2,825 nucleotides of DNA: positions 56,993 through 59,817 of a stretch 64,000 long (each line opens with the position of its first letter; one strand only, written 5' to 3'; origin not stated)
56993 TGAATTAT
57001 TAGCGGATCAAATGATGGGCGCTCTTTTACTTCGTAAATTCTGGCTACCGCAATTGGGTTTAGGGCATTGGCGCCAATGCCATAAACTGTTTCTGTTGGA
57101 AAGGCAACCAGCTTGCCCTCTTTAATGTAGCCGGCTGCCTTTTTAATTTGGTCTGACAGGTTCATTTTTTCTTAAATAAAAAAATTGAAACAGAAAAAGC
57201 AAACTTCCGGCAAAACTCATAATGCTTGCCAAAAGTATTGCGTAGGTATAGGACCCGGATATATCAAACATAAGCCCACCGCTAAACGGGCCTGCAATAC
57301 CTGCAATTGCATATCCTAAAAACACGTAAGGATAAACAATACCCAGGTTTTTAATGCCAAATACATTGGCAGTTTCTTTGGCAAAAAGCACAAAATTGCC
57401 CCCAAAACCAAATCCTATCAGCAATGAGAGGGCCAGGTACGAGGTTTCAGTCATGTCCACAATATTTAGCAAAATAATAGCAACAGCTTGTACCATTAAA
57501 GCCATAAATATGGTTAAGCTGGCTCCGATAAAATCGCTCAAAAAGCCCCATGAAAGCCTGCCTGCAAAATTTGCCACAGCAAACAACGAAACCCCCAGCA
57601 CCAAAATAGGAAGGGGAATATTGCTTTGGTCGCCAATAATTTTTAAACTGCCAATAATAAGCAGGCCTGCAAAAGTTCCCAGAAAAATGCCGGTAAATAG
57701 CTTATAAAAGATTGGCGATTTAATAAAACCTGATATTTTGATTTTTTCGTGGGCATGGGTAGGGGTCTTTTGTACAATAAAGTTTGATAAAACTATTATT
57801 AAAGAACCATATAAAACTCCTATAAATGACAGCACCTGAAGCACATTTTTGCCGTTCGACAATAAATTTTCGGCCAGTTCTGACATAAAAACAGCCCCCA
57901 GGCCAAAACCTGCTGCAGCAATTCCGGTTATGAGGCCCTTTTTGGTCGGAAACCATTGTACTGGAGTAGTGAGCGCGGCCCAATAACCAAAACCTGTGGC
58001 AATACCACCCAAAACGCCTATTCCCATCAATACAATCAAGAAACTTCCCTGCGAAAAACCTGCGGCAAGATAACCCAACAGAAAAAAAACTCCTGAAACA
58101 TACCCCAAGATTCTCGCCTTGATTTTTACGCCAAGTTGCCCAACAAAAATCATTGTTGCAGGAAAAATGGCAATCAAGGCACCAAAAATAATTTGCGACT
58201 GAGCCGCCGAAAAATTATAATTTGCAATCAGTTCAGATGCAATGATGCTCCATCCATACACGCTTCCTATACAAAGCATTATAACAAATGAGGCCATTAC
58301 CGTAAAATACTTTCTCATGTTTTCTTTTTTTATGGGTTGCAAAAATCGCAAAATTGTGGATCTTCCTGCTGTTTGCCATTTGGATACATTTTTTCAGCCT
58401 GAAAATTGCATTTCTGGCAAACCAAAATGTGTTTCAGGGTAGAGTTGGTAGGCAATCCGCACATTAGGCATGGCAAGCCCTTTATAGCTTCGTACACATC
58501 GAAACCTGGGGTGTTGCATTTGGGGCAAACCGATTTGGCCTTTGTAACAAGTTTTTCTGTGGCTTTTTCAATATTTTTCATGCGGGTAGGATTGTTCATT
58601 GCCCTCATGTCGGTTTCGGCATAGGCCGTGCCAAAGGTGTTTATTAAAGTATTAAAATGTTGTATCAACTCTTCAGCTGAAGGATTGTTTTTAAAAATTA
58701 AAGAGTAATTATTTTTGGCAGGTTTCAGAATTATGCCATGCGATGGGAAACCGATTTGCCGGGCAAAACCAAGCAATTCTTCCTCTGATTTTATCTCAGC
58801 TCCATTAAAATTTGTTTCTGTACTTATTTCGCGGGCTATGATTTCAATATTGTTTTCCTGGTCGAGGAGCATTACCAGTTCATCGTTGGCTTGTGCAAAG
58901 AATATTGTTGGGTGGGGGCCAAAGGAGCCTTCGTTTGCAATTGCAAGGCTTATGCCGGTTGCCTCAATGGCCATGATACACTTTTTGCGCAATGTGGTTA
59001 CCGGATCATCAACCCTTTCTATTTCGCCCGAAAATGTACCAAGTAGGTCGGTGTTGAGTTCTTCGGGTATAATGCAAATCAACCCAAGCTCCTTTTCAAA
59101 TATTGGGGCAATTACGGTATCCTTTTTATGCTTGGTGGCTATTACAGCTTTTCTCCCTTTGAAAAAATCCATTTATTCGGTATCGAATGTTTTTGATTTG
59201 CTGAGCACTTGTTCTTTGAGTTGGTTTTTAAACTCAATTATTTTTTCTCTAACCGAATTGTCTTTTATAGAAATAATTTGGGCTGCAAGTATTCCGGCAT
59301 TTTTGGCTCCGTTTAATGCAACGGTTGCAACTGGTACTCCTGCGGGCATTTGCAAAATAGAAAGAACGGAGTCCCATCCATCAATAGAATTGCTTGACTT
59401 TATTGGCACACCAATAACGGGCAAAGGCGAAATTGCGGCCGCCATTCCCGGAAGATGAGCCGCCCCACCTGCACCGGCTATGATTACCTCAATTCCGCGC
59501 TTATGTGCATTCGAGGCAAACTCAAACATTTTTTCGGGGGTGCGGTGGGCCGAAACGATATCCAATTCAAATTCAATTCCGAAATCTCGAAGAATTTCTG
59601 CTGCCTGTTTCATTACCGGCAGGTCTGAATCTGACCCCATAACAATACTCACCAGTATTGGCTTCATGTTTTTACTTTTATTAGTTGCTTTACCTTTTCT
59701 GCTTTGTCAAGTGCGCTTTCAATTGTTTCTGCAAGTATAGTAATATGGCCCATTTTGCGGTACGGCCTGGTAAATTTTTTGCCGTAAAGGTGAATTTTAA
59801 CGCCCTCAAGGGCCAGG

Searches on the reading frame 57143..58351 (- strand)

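Call 65: search_protein_families(library=pfam, proteins=[window:57143-58351:-], max_evalue=0.00001)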
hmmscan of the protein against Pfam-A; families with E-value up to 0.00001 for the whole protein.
window:57143-58351:- (402 aa): 1 family
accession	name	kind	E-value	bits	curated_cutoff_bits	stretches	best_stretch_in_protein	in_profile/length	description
PF07690.21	MFS_1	-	3.7e-21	75.8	33.4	2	23-328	4-320/347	Major Facilitator Superfamily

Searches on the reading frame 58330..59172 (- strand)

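Call 65: search_protein_families(library=pfam, proteins=[window:58330-59172:-], max_evalue=0.00001)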
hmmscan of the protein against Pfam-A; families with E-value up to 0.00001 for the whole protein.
window:58330-59172:- (280 aa): 1 family
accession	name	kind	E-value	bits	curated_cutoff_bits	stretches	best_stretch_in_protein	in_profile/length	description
PF20376.4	DUF6671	-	1.1e-94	316.8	23.8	1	64-280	1-217/217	Domain of unknown function (DUF6671)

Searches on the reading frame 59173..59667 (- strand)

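Call 65: search_protein_families(library=pfam, proteins=[window:59173-59667:-], max_evalue=0.00001)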
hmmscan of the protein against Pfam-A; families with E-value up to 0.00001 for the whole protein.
window:59173-59667:- (164 aa): 1 family
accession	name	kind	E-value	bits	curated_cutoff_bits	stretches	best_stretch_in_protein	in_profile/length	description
PF00731.26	AIRC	-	2.2e-65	219.2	30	1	6-152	2-147/148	AIR carboxylase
